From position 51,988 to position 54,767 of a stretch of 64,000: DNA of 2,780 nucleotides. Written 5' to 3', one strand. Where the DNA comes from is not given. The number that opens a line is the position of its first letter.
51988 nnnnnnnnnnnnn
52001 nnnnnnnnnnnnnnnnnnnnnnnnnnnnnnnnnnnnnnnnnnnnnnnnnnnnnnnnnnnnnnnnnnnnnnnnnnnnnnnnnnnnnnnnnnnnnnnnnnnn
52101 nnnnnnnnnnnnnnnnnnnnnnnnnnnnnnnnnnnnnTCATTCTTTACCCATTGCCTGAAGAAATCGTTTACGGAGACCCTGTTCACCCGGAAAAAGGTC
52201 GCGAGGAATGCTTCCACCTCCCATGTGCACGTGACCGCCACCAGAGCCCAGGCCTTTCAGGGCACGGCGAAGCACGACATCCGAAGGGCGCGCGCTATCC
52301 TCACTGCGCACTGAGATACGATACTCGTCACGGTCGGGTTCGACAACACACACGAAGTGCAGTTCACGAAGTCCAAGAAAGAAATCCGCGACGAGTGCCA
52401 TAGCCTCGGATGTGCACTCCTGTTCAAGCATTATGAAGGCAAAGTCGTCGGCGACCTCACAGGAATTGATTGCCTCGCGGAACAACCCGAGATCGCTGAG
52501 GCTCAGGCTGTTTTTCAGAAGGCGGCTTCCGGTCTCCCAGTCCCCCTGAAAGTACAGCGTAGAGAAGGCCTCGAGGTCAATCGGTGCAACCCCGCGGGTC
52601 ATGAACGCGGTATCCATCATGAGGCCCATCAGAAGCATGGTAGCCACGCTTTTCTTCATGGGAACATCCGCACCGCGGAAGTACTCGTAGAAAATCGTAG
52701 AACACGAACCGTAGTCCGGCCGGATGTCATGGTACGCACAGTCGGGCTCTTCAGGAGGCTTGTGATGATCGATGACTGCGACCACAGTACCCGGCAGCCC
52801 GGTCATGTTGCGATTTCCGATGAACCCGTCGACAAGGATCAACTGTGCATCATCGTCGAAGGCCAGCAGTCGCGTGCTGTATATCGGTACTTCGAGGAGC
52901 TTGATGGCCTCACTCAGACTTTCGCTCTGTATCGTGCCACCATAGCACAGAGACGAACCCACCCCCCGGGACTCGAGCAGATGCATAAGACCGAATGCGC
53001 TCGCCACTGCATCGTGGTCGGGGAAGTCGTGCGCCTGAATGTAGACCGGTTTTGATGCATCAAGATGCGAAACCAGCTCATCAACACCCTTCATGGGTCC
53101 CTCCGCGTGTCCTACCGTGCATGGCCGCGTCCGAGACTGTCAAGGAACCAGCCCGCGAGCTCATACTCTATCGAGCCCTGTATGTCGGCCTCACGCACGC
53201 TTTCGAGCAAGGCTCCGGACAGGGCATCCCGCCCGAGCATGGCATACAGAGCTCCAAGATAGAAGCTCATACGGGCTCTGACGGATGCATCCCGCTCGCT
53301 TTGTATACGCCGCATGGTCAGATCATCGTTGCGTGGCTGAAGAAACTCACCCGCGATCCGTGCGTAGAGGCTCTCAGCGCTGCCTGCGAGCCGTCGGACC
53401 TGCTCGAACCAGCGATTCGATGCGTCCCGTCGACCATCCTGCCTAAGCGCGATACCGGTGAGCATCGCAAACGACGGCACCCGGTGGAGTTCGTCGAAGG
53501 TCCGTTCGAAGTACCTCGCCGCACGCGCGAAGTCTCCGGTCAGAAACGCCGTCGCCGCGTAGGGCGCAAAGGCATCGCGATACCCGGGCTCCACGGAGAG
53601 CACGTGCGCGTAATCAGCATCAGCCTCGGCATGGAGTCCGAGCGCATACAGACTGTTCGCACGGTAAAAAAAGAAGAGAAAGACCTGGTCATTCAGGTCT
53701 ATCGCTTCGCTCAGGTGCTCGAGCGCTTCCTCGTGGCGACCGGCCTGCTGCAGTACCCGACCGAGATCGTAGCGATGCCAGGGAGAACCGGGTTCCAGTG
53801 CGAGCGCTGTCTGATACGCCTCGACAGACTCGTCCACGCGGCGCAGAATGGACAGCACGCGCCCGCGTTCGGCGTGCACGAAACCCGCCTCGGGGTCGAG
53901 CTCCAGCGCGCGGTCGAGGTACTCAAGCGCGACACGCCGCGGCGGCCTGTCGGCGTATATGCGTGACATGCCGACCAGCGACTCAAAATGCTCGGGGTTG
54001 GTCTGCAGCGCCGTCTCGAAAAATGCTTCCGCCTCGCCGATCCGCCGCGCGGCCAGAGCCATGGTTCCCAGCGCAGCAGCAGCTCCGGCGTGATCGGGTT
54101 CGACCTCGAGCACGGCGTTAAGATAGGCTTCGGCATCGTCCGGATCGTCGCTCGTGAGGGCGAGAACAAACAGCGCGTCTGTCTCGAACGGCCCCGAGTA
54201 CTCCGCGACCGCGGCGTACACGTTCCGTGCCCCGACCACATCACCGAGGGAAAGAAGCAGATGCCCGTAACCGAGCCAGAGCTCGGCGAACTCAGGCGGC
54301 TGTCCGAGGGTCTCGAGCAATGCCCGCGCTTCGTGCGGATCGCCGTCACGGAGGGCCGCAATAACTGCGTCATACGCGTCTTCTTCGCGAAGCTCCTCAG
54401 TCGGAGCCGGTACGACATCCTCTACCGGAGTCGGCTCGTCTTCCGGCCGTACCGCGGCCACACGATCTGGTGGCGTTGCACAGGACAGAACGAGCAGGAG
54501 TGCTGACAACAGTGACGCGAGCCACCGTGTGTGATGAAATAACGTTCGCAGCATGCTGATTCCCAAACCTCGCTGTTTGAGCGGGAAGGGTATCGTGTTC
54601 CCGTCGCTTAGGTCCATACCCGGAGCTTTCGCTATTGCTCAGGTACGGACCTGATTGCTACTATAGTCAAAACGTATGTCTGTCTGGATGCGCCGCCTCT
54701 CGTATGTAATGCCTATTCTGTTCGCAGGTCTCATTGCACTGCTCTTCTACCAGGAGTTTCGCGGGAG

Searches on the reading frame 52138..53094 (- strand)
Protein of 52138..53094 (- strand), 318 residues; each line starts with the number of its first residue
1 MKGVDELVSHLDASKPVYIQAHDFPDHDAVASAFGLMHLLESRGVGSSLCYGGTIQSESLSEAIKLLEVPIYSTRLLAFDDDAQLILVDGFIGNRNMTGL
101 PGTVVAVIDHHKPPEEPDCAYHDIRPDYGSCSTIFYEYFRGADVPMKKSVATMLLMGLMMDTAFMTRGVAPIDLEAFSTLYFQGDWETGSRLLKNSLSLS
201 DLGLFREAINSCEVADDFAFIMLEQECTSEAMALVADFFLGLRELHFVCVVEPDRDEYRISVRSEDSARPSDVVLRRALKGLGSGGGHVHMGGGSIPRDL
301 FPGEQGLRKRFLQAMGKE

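Call 56: search_protein_families(library=pfam, proteins=[window:52138-53094:-], max_evalue=0.00001)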
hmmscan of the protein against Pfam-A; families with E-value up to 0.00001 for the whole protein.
window:52138-53094:- (318 aa): 1 family
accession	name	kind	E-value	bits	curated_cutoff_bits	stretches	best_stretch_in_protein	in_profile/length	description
PF01368.27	DHH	-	4.3e-12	46.8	28.1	1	17-157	2-124/125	DHH family, N-terminal domain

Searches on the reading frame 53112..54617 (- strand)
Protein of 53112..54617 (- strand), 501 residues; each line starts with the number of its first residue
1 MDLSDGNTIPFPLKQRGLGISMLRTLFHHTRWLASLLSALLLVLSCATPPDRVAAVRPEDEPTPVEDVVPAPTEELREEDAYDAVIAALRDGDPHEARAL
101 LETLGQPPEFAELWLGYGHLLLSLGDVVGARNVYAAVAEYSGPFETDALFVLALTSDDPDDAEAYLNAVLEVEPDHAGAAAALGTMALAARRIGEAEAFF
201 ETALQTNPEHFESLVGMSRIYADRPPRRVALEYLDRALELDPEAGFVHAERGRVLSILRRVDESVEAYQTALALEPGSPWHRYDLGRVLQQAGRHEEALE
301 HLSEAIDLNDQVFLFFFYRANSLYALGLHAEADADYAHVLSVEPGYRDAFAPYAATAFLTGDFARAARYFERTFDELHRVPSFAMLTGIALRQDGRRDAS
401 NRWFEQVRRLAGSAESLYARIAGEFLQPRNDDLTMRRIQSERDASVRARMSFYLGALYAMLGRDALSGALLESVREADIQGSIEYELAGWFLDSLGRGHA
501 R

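Call 56: search_protein_families(library=pfam, proteins=[window:53112-54617:-], max_evalue=0.00001)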
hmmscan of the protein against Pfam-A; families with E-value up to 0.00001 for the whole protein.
window:53112-54617:- (501 aa): 12 families
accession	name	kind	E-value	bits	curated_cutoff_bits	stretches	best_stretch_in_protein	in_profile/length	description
PF13432.12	TPR_16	-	1.5e-27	96.1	32.7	2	151-208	5-62/65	Tetratricopeptide repeat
PF07719.23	TPR_2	-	2.1e-26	90.2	27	0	283-310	5-32/34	Tetratricopeptide repeat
PF14559.12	TPR_19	-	8.5e-25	87.3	25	2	154-210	2-58/68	Tetratricopeptide repeat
PF00515.34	TPR_1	-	2.6e-20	71.8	27.8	0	283-309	5-31/34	Tetratricopeptide repeat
PF13431.12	TPR_17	-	2.9e-18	65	24.4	0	267-300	1-34/34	Tetratricopeptide repeat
PF13181.12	TPR_8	-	4.2e-17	61.2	25.7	0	283-310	5-32/34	Tetratricopeptide repeat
PF13428.12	TPR_14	-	4.6e-15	55.1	23.5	0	148-185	6-43/44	Tetratricopeptide repeat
PF13424.12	TPR_12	-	1.1e-11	45.2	30.1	1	251-308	9-74/77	Tetratricopeptide repeat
PF13414.12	TPR_11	-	1.8e-11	44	26.8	0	260-293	9-42/42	TPR repeat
PF23914.1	TPR_CcmH_CycH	-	5.2e-10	39.8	42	0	99-209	38-153/158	Cytochrome c-type biogenesis protein H TPR domain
PF12895.13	ANAPC3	-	2.5e-07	31.3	27.2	0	268-332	12-75/82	Anaphase-promoting complex, cyclosome, subunit 3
PF13371.12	TPR_9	-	1.5e-06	28.6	35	0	262-309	12-59/73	Tetratricopeptide repeat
